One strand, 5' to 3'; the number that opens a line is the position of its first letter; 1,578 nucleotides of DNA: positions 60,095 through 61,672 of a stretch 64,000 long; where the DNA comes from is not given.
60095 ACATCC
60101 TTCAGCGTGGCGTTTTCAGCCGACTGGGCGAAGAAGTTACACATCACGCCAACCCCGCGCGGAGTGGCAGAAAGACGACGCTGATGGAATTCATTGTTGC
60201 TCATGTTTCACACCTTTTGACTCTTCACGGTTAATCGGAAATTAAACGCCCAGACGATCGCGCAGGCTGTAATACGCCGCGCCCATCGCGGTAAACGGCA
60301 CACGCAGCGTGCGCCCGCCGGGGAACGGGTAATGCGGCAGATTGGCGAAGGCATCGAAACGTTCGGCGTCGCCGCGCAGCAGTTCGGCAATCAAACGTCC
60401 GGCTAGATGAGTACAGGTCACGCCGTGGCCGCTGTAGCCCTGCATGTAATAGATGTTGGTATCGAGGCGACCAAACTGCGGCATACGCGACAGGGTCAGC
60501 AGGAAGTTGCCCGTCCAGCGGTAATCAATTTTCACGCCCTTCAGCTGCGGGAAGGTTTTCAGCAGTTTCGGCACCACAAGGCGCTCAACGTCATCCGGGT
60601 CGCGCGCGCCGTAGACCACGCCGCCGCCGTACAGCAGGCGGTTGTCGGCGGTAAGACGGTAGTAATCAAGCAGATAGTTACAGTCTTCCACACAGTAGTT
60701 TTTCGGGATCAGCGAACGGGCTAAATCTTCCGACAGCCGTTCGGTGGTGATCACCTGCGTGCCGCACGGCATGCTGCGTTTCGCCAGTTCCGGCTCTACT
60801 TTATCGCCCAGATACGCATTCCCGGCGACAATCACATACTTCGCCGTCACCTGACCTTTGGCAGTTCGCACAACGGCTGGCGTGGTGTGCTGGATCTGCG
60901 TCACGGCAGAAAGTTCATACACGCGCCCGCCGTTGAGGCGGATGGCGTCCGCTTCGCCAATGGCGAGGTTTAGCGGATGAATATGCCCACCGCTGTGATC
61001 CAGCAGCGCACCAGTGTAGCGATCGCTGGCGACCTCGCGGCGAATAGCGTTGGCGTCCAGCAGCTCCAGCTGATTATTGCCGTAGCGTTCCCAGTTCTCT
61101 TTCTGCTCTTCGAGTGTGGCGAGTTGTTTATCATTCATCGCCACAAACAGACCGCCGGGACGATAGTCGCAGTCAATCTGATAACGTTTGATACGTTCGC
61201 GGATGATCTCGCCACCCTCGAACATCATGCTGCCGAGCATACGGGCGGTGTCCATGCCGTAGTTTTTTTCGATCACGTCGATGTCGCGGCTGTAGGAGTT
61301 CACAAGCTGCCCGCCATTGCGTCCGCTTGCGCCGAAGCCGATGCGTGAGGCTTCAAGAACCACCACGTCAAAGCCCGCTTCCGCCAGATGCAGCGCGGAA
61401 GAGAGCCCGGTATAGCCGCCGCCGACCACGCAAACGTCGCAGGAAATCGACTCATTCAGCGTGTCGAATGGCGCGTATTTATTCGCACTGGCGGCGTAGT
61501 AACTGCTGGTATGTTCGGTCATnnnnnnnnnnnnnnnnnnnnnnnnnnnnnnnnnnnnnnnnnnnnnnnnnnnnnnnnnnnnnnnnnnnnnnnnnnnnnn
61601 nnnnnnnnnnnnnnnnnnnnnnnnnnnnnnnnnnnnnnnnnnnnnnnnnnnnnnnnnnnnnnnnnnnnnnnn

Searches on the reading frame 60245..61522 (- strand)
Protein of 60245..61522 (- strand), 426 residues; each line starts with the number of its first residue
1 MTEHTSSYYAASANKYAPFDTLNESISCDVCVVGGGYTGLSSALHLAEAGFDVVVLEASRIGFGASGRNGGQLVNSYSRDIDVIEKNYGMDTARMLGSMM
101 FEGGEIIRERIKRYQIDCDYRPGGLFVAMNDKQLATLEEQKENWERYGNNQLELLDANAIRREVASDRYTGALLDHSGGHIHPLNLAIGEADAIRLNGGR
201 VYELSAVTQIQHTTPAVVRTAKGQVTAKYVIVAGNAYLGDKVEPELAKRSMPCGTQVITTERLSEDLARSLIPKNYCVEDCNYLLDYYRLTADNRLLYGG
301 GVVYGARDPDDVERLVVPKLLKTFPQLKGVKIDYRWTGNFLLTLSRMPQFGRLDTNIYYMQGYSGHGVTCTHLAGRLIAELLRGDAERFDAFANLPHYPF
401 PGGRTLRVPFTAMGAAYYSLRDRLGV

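Call 43: find_encoding_contigs(protein=window:60245-61522:-, flank=10000, max_places=10)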
Protein window:60245-61522:- (426 aa): 7 contigs read that carry it; 1 place shown.
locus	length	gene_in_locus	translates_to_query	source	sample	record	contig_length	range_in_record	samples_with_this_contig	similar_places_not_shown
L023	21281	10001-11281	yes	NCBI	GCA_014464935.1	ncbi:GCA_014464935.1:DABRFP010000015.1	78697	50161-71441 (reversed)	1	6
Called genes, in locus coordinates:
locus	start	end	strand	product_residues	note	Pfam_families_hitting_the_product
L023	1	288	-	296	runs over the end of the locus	PF12911:OppC_N, PF00528:BPD_transp_1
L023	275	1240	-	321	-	PF00528:BPD_transp_1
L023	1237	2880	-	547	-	PF00496:SBP_bac_5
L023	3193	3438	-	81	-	PF10820:DUF2543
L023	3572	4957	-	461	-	PF00324:AA_permease, PF13520:AA_permease_2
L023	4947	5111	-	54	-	PF23692:YmjE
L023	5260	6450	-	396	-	PF00120:Gln-synt_C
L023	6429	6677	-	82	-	-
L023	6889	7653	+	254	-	PF07722:Peptidase_C26, PF00117:GATase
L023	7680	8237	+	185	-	PF01381:HTH_3, PF12844:HTH_19 (weak), PF13560:HTH_31, PF07883:Cupin_2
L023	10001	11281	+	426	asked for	PF01946:Thi4 (weak), PF01494:FAD_binding_3 (weak), PF01266:DAO, PF13450:NAD_binding_8 (faint)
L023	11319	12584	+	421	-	PF00202:Aminotran_3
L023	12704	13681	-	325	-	PF00158:Sigma54_activat, PF14532:Sigma54_activ_2, PF01078:Mg_chelatase (faint), PF07728:AAA_5, PF25601:AAA_lid_14, PF02954:HTH_8 (faint)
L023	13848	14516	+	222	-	PF04012:PspA_IM30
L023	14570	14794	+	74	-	PF06667:PspB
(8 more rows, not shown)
